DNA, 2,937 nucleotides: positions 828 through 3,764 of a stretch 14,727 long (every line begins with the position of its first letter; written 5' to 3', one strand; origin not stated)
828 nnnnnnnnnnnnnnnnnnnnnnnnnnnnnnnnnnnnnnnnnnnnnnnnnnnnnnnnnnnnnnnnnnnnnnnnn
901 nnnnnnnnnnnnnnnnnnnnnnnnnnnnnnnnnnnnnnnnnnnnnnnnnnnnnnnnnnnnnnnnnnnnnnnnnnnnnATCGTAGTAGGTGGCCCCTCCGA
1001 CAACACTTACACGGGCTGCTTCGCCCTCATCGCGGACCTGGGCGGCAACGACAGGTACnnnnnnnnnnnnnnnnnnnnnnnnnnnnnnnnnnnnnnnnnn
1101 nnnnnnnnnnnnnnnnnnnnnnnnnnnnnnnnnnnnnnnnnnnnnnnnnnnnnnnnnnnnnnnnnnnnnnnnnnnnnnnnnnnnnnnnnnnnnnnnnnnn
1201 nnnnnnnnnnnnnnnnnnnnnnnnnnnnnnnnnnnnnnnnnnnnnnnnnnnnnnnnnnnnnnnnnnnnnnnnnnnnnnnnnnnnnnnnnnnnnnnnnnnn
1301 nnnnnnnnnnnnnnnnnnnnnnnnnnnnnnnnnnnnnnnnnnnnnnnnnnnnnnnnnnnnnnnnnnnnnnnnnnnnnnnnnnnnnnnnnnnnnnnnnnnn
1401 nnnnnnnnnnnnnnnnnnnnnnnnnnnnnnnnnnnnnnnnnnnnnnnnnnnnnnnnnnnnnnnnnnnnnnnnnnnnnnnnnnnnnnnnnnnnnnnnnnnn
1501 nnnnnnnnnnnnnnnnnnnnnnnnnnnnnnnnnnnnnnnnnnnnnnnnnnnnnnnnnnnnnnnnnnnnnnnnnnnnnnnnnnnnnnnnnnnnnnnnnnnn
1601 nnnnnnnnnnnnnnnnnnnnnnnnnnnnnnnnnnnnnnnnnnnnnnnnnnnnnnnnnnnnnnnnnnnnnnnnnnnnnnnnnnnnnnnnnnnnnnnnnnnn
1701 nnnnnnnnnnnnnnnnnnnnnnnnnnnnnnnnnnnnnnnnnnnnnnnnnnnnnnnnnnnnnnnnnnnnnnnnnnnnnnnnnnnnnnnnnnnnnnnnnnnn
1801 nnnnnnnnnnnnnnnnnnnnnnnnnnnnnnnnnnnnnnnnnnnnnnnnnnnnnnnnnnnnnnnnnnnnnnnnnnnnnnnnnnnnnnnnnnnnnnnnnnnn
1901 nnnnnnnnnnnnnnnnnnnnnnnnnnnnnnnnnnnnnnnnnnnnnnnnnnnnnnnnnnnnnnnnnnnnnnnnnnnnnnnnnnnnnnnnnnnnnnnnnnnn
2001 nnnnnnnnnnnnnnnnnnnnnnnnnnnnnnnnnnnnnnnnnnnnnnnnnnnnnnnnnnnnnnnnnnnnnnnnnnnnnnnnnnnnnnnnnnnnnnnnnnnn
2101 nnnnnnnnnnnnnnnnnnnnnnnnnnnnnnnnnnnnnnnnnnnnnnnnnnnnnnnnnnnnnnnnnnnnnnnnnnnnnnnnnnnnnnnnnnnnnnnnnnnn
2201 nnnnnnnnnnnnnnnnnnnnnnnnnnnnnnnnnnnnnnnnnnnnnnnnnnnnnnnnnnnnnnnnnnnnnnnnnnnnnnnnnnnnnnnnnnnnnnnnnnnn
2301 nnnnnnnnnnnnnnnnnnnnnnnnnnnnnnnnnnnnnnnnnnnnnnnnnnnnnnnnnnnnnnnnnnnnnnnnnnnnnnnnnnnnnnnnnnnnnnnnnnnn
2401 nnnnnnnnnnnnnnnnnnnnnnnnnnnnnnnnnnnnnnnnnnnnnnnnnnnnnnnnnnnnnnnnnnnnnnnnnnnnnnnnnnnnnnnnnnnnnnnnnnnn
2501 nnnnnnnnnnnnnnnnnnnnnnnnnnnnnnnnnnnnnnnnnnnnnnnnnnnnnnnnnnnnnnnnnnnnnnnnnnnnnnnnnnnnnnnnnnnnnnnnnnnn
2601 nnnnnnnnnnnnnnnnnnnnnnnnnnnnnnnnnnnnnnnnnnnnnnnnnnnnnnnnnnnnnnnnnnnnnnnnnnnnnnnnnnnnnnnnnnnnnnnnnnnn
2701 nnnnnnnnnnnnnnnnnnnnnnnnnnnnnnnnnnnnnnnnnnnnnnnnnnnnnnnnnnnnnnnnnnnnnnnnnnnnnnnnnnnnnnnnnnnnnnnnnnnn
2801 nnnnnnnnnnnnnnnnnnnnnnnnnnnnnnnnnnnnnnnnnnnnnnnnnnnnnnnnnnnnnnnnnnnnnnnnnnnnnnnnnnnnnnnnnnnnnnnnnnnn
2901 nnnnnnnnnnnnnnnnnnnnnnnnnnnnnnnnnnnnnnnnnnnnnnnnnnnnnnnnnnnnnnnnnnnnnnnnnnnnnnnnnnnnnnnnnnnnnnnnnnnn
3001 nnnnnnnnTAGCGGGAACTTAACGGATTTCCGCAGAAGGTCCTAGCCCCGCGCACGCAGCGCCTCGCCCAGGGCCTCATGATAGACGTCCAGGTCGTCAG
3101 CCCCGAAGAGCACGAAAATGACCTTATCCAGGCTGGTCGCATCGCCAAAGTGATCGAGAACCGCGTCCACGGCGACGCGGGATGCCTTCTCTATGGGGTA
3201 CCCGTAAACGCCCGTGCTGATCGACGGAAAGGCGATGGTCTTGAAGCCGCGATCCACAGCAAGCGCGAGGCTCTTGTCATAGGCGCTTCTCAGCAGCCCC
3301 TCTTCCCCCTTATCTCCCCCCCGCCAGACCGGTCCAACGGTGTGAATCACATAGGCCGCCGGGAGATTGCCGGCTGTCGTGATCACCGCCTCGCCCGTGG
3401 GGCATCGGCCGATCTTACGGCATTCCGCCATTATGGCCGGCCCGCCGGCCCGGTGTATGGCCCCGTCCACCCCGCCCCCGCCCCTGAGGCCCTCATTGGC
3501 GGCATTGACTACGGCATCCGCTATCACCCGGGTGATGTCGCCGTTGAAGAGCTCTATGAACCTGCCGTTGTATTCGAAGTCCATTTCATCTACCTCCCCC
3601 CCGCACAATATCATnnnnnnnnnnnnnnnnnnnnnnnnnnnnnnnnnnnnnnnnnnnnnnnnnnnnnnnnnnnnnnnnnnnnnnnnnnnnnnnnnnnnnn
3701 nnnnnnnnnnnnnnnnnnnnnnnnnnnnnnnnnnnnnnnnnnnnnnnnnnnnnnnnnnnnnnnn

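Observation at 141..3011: Large secreted protein built from an apparently undescribed ~26-aa G-[ND]-D-x-Y / SQGxG repeat solenoid fused to HEAT repeats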

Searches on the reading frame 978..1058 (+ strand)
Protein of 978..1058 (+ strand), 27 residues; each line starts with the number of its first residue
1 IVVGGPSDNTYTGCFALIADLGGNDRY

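Call 71: search_solved_structures(query=A3, max_evalue=10, show_alignments=3)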
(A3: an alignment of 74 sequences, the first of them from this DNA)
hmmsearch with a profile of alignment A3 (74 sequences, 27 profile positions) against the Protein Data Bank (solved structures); distinct sequences matched with E-value up to 10: 0.

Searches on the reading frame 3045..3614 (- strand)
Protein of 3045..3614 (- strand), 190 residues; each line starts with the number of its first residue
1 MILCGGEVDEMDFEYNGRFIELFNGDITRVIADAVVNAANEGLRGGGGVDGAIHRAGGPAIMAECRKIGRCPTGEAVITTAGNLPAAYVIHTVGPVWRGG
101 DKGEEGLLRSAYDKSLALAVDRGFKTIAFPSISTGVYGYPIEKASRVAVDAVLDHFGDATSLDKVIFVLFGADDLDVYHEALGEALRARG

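Call 8: search_protein_families(library=pfam, proteins=[window:3045-3614:-], max_evalue=0.001)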
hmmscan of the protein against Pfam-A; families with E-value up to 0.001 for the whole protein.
window:3045-3614:- (190 aa): 1 family
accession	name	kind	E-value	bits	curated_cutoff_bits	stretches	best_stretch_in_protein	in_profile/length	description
PF01661.27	Macro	-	4.3e-46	156.1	22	1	36-148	1-118/118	Macro domain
